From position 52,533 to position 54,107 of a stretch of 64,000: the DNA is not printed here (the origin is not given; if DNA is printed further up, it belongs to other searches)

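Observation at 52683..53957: AT-rich, highly divergent bacterial-type MetK homologue with degenerate active-site motifs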

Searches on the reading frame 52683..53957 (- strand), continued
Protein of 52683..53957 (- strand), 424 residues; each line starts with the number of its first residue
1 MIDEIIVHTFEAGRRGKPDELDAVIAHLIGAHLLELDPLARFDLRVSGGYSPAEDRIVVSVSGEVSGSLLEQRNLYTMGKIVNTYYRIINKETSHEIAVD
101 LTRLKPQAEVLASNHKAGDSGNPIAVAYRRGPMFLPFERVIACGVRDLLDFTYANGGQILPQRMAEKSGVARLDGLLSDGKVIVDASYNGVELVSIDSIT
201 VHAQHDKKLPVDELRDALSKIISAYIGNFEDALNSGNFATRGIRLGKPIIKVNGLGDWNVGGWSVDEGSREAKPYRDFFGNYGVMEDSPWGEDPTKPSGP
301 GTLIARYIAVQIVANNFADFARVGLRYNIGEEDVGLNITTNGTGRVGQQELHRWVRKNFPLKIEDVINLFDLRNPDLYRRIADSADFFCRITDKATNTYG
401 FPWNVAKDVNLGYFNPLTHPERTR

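Call 59: find_homologous_proteins(query=A3, max_evalue=0.001)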
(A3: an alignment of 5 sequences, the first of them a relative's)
Query A3 (5 sequences) (410 aa, profile of the alignment): 8000 proteins with E <= 0.001 among 8000 candidates; the best 120 are listed.
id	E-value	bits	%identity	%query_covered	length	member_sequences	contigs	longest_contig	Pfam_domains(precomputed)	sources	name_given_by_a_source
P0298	2.5e-238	808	89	94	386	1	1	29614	PF00438.26,PF02772.22,PF02773.22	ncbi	-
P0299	2.6e-238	808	100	100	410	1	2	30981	PF00438.26,PF02772.22,PF02773.22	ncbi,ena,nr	ncbi:methionine adenosyltransferase [Candidatus Woesearchaeota archaeon]|nr:methionine adenosyltrans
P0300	3.8e-238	808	100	100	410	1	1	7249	PF00438.26,PF02772.22,PF02773.22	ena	-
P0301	6.3e-238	807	100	100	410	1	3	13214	PF00438.26,PF02772.22,PF02773.22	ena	-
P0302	3.8e-237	804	98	97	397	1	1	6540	PF00438.26,PF02772.22,PF02773.22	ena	-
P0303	6.3e-237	804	98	97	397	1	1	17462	PF00438.26,PF02772.22,PF02773.22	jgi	-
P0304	8.9e-237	803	97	97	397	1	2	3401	PF00438.26,PF02772.22,PF02773.22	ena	-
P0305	4.9e-232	788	72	94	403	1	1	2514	PF00438.26,PF02772.22,PF02773.22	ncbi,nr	ncbi:methionine adenosyltransferase [Candidatus Woesearchaeota archaeon]|nr:methionine adenosyltrans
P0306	3.4e-230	782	88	93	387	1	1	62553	PF00438.26,PF02772.22,PF02773.22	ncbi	-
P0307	3.8e-230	781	86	94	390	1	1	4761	PF00438.26,PF02772.22,PF02773.22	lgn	-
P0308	5.2e-230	781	87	95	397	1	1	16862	PF00438.26,PF02772.22,PF02773.22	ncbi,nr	ncbi:MAG: methionine adenosyltransferase [Nanoarchaeota archaeon]|nr:methionine adenosyltransferase 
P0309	1.9e-229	779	88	93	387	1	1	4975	PF00438.26,PF02772.22,PF02773.22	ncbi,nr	ncbi:methionine adenosyltransferase [Candidatus Woesearchaeota archaeon]|nr:methionine adenosyltrans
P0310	3.3e-229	778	87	94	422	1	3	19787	PF00438.26,PF02772.22,PF02773.22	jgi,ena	-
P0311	3.9e-229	778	85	95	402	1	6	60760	PF00438.26,PF02772.22,PF02773.22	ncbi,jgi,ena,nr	ncbi:MAG TPA: methionine adenosyltransferase [Candidatus Nanoarchaeia archaeon]|nr:methionine adenos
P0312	4.1e-229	778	86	93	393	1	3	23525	PF00438.26,PF02772.22,PF02773.22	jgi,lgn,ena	-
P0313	5.5e-229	778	87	93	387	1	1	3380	PF00438.26,PF02772.22,PF02773.22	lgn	-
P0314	2.5e-228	775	83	94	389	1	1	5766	PF00438.26,PF02772.22,PF02773.22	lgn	-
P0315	2.7e-228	775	87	93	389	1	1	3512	PF00438.26,PF02772.22,PF02773.22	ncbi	-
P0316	2.8e-228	775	87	94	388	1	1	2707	PF00438.26,PF02772.22,PF02773.22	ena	-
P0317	3.1e-228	775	87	93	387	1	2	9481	PF00438.26,PF02772.22,PF02773.22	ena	-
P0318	3.3e-228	775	87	96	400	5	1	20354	PF00438.26,PF02772.22,PF02773.22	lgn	-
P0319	3.4e-228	775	86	94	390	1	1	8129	PF00438.26,PF02772.22,PF02773.22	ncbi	-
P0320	4.6e-228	775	85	94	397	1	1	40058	PF00438.26,PF02772.22,PF02773.22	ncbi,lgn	-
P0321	4.7e-228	775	87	95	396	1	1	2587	PF00438.26,PF02772.22,PF02773.22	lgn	-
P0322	6.8e-228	774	85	94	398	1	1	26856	PF00438.26,PF02772.22,PF02773.22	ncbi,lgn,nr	ncbi:methionine adenosyltransferase [Candidatus Woesearchaeota archaeon]|nr:methionine adenosyltrans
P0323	6.9e-228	774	88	94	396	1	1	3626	PF00438.26,PF02772.22,PF02773.22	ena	-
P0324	8.2e-228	774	87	94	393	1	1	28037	PF00438.26,PF02772.22,PF02773.22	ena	-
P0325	9.0e-228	774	85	94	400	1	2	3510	PF00438.26,PF02772.22,PF02773.22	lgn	-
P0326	1.8e-227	773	86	94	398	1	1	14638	PF00438.26,PF02772.22,PF02773.22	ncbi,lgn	-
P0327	1.9e-227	773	86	94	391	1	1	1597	PF00438.26,PF02772.22,PF02773.22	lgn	-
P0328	2.4e-227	772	86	96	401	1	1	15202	PF00438.26,PF02772.22,PF02773.22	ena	-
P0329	2.4e-227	772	86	96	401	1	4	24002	PF00438.26,PF02772.22,PF02773.22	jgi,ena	-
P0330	2.6e-227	772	86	94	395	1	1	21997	PF00438.26,PF02772.22,PF02773.22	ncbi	-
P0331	3.0e-227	772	86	94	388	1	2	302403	PF00438.26,PF02772.22,PF02773.22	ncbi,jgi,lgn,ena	-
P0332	3.7e-227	772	87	94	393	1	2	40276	PF00438.26,PF02772.22,PF02773.22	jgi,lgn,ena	-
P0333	4.0e-227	771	84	94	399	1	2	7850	PF00438.26,PF02772.22,PF02773.22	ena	-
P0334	4.4e-227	771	87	94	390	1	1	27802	PF00438.26,PF02772.22,PF02773.22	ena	-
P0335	4.9e-227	771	85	94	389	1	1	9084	PF00438.26,PF02772.22,PF02773.22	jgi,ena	-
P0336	5.3e-227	771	85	94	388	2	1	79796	PF00438.26,PF02772.22,PF02773.22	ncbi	-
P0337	5.8e-227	771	72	94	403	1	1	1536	PF00438.26,PF02772.22,PF02773.22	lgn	-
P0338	7.9e-227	771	85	94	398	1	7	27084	PF00438.26,PF02772.22,PF02773.22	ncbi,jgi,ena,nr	ncbi:methionine adenosyltransferase [Candidatus Woesearchaeota archaeon]|nr:methionine adenosyltrans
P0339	8.5e-227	770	83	96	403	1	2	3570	PF00438.26,PF02772.22,PF02773.22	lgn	-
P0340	8.7e-227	770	85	94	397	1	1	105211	PF00438.26,PF02772.22,PF02773.22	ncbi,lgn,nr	ncbi:methionine adenosyltransferase [Candidatus Woesearchaeota archaeon]|nr:methionine adenosyltrans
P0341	9.4e-227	770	85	94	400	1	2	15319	PF00438.26,PF02772.22,PF02773.22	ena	-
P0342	9.5e-227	770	86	94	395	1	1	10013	PF00438.26,PF02772.22,PF02773.22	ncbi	-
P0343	1.2e-226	770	85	94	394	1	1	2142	PF00438.26,PF02772.22,PF02773.22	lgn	-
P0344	1.5e-226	770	86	95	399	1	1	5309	PF00438.26,PF02772.22,PF02773.22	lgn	-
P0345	1.6e-226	769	85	93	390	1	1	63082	PF00438.26,PF02772.22,PF02773.22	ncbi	-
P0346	1.7e-226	769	85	94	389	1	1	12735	PF00438.26,PF02772.22,PF02773.22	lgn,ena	-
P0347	1.9e-226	769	86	94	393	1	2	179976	PF00438.26,PF02772.22,PF02773.22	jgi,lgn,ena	-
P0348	2.4e-226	769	83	98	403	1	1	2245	PF00438.26,PF02772.22,PF02773.22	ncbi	-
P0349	2.5e-226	769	88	94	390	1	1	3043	PF00438.26,PF02772.22,PF02773.22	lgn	-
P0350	2.6e-226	769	83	94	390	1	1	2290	PF00438.26,PF02772.22,PF02773.22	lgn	-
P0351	2.7e-226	769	84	94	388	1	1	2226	PF00438.26,PF02772.22,PF02773.22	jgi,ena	-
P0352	2.9e-226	769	84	94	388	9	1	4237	PF00438.26,PF02772.22,PF02773.22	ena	-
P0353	3.1e-226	769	83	98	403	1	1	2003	PF00438.26,PF02772.22,PF02773.22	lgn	-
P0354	3.2e-226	769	83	94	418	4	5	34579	PF00438.26,PF02772.22,PF02773.22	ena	-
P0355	3.4e-226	768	84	94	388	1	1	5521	PF00438.26,PF02772.22,PF02773.22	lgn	-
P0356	6.0e-226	768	83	98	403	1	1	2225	PF00438.26,PF02772.22,PF02773.22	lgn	-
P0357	7.1e-226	767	85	93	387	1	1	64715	PF00438.26,PF02772.22,PF02773.22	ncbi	-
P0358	8.2e-226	767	84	94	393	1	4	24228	PF00438.26,PF02772.22,PF02773.22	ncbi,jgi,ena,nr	ncbi:MAG: methionine adenosyltransferase [Nanoarchaeota archaeon]|nr:methionine adenosyltransferase 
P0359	8.3e-226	767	86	95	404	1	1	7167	PF00438.26,PF02772.22,PF02773.22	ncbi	-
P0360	1.0e-225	767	84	94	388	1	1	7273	PF00438.26,PF02772.22,PF02773.22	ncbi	-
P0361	1.4e-225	766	86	94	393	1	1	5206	PF00438.26,PF02772.22,PF02773.22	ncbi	-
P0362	1.6e-225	766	85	96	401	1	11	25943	PF00438.26,PF02772.22,PF02773.22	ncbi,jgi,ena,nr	ncbi:TPA: methionine adenosyltransferase [Candidatus Woesearchaeota archaeon]|nr:methionine adenosyl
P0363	1.9e-225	766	85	93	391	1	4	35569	PF00438.26,PF02772.22,PF02773.22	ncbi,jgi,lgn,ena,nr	ncbi:methionine adenosyltransferase [Candidatus Woesearchaeota archaeon CG_4_10_14_0_2_um_filter_33_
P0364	2.0e-225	766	84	96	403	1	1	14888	PF00438.26,PF02772.22,PF02773.22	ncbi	-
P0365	2.1e-225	766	85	95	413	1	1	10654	PF00438.26,PF02772.22,PF02773.22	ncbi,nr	ncbi:methionine adenosyltransferase [Candidatus Woesearchaeota archaeon]|nr:methionine adenosyltrans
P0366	4.3e-225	765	84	94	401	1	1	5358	PF00438.26,PF02772.22,PF02773.22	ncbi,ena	ncbi:MAG: methionine adenosyltransferase [Nanoarchaeota archaeon]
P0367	4.6e-225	765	85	94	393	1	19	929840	PF00438.26,PF02772.22,PF02773.22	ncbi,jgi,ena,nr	ncbi:methionine adenosyltransferase [Candidatus Woesearchaeota archaeon]|nr:methionine adenosyltrans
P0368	4.7e-225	765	84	94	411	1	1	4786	PF00438.26,PF02772.22,PF02773.22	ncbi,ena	-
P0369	5.5e-225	764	87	93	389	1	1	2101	PF00438.26,PF02772.22,PF02773.22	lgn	-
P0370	5.8e-225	764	85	94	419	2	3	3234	PF00438.26,PF02772.22,PF02773.22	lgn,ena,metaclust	metaclust:\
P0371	6.1e-225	764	84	94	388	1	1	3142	PF00438.26,PF02772.22,PF02773.22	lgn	-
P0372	6.2e-225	764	83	94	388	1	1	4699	PF00438.26,PF02772.22,PF02773.22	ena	-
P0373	6.3e-225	764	84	95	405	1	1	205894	PF00438.26,PF02772.22,PF02773.22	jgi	jgi:S-adenosylmethionine synthetase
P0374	8.1e-225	764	83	93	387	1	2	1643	PF00438.26,PF02772.22,PF02773.22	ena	-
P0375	8.6e-225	764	83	99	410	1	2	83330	PF00438.26,PF02772.22,PF02773.22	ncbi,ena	-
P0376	8.8e-225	764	83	94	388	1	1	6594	PF00438.26,PF02772.22,PF02773.22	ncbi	-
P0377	9.0e-225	764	85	94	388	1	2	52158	PF00438.26,PF02772.22,PF02773.22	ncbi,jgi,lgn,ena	-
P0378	9.6e-225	764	86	94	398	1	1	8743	PF00438.26,PF02772.22,PF02773.22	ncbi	-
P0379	9.8e-225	764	84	93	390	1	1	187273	PF00438.26,PF02772.22,PF02773.22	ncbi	-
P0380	9.9e-225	764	85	93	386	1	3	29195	PF00438.26,PF02772.22,PF02773.22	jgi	-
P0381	1.1e-224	763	82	100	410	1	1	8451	PF00438.26,PF02772.22,PF02773.22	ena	-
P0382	1.1e-224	763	83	94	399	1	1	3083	PF00438.26,PF02772.22,PF02773.22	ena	-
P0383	1.2e-224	763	85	94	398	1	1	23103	PF00438.26,PF02772.22,PF02773.22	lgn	-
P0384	1.5e-224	763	84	94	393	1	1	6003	PF00438.26,PF02772.22,PF02773.22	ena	-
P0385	1.5e-224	763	71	94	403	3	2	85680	PF00438.26,PF02772.22,PF02773.22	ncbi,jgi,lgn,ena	-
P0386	1.6e-224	763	84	94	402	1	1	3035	PF00438.26,PF02772.22,PF02773.22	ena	-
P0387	1.6e-224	763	83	94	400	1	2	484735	PF00438.26,PF02772.22,PF02773.22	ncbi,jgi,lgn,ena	-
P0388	1.7e-224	763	84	93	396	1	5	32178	PF00438.26,PF02772.22,PF02773.22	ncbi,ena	-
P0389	1.8e-224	763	82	94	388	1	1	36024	PF00438.26,PF02772.22,PF02773.22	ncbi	-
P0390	1.9e-224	763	84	94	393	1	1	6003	PF00438.26,PF02772.22,PF02773.22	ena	-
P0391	2.0e-224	763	82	94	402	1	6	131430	PF00438.26,PF02772.22,PF02773.22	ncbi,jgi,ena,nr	ncbi:methionine adenosyltransferase [Candidatus Woesearchaeota archaeon]|jgi:S-adenosylmethionine sy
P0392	2.2e-224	762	83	94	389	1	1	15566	PF00438.26,PF02772.22,PF02773.22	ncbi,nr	ncbi:MAG TPA: methionine adenosyltransferase [Candidatus Nanoarchaeia archaeon]|nr:methionine adenos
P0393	2.3e-224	762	83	94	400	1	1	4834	PF00438.26,PF02772.22,PF02773.22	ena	-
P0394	2.4e-224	762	82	94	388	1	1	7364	PF00438.26,PF02772.22,PF02773.22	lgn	-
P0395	2.4e-224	762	81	93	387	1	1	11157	PF00438.26,PF02772.22,PF02773.22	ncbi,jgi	jgi:S-adenosylmethionine synthetase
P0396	2.4e-224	762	82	95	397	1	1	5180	PF00438.26,PF02772.22,PF02773.22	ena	-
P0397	2.4e-224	762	85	92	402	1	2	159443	PF00438.26,PF02772.22,PF02773.22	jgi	jgi:S-adenosylmethionine synthetase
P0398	2.5e-224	762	83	94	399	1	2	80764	PF00438.26,PF02772.22,PF02773.22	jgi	-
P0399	2.5e-224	762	83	94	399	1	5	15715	PF00438.26,PF02772.22,PF02773.22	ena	-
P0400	2.5e-224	762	83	94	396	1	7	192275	PF00438.26,PF02772.22,PF02773.22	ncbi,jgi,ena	-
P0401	2.9e-224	762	84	93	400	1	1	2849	PF00438.26,PF02772.22,PF02773.22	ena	-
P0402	3.5e-224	762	84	95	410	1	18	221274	PF00438.26,PF02772.22,PF02773.22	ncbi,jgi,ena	jgi:S-adenosylmethionine synthetase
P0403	4.3e-224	762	82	93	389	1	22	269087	PF00438.26,PF02772.22,PF02773.22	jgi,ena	-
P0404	4.4e-224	761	86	95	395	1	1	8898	PF00438.26,PF02772.22,PF02773.22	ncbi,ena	-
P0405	4.5e-224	761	-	-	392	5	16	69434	PF00438.26,PF02772.22,PF02773.22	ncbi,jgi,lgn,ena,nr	ncbi:MAG TPA: methionine adenosyltransferase [Candidatus Nanoarchaeia archaeon]|nr:methionine adenos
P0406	4.5e-224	761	81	94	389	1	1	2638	PF00438.26,PF02772.22,PF02773.22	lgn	-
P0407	4.8e-224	761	85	94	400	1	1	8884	PF00438.26,PF02772.22,PF02773.22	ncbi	-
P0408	5.0e-224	761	84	93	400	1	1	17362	PF00438.26,PF02772.22,PF02773.22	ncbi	-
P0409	5.4e-224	761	83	94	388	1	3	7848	PF00438.26,PF02772.22,PF02773.22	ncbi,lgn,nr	ncbi:methionine adenosyltransferase [Candidatus Woesearchaeota archaeon]|nr:methionine adenosyltrans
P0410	5.7e-224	761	85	93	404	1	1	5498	PF00438.26,PF02772.22,PF02773.22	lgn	-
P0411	8.1e-224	761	83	93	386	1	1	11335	PF00438.26,PF02772.22,PF02773.22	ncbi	-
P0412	9.1e-224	760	83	94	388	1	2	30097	PF00438.26,PF02772.22,PF02773.22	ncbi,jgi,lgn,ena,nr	ncbi:methionine adenosyltransferase [Candidatus Woesearchaeota archaeon CG10_big_fil_rev_8_21_14_0_1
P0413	9.2e-224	760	85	94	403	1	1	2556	PF00438.26,PF02772.22,PF02773.22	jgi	-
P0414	1.1e-223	760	81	94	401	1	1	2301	PF00438.26,PF02772.22,PF02773.22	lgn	-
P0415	1.2e-223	760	82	95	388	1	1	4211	PF00438.26,PF02772.22,PF02773.22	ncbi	-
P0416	1.2e-223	760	83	94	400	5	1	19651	PF00438.26,PF02772.22,PF02773.22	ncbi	-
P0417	1.4e-223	760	84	93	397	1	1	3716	PF00438.26,PF02772.22,PF02773.22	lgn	-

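Call 65: find_related_loci(query=A1, collection=metagenome_contigs, flank=6000)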
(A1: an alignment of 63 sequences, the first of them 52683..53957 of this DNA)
Query A1 (424 aa) in metagenome_contigs; peptide patterns used: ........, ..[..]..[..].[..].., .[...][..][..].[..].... (x = any residue, [..] = any of these).
600 stretches matched a pattern (row limit reached: there are more); 41 encode a relative of the query (tblastn E <= 1e-3); 38 distinct loci.
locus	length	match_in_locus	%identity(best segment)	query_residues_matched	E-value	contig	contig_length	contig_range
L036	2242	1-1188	77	27-421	0e+0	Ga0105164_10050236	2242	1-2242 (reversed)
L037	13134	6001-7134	52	4-404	2e-122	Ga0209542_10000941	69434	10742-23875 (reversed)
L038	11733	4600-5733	53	4-388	1e-121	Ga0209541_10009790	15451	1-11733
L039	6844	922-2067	51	4-404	1e-121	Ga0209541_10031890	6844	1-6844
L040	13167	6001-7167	52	4-409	3e-121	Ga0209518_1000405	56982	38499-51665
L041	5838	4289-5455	51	4-409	5e-119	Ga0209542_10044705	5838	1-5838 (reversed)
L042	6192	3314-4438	50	2-404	3e-118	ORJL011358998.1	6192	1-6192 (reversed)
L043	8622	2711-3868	50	4-404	1e-116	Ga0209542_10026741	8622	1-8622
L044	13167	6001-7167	49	2-407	3e-116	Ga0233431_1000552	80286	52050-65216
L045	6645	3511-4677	49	2-407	2e-116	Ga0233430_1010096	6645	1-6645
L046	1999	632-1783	46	2-404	2e-122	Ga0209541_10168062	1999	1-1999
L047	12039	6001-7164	49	2-404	9e-109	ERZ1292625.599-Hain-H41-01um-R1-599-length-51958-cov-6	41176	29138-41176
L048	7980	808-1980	44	1-407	1e-102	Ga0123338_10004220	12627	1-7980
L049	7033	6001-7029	51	2-353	1e-101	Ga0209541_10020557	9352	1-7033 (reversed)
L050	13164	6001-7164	45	2-404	1e-97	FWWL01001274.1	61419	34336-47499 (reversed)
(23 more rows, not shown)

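Call 71: search_protein_families(library=ncbifam, proteins=[L030:11234-12463:+, L008:7688-8863:+, L031:6005-7162:+, L030:9962-11191:+, L008:6458-7678:+], max_evalue=0.00001)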
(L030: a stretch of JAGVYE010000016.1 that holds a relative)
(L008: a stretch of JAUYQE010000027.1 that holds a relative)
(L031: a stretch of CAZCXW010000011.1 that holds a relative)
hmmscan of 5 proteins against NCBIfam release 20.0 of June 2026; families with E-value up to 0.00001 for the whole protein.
L030:11234-12463:+ (410 aa): 1 family
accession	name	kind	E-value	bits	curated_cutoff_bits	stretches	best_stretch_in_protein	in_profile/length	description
TIGR01034.1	metK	equivalog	1.6e-181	603.3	309.4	1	7-384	1-375/377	methionine adenosyltransferase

L008:7688-8863:+ (392 aa): 1 family
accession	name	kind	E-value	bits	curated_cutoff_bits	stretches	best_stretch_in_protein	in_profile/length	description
TIGR01034.1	metK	equivalog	3.7e-157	523.1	309.4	1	4-387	1-376/377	methionine adenosyltransferase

L031:6005-7162:+ (386 aa): 1 family
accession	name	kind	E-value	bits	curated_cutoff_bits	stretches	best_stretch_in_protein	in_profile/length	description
TIGR01034.1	metK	equivalog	1.2e-181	603.7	309.4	1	7-384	1-375/377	methionine adenosyltransferase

L030:9962-11191:+ (410 aa): 1 family
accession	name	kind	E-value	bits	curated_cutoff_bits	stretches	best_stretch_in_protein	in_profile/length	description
TIGR01034.1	metK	equivalog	6e-29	101.1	309.4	1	25-405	9-369/377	methionine adenosyltransferase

L008:6458-7678:+ (407 aa): 1 family
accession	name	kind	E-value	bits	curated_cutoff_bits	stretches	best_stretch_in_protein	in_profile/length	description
TIGR01034.1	metK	equivalog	4.3e-30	104.9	309.4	1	19-391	6-368/377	methionine adenosyltransferase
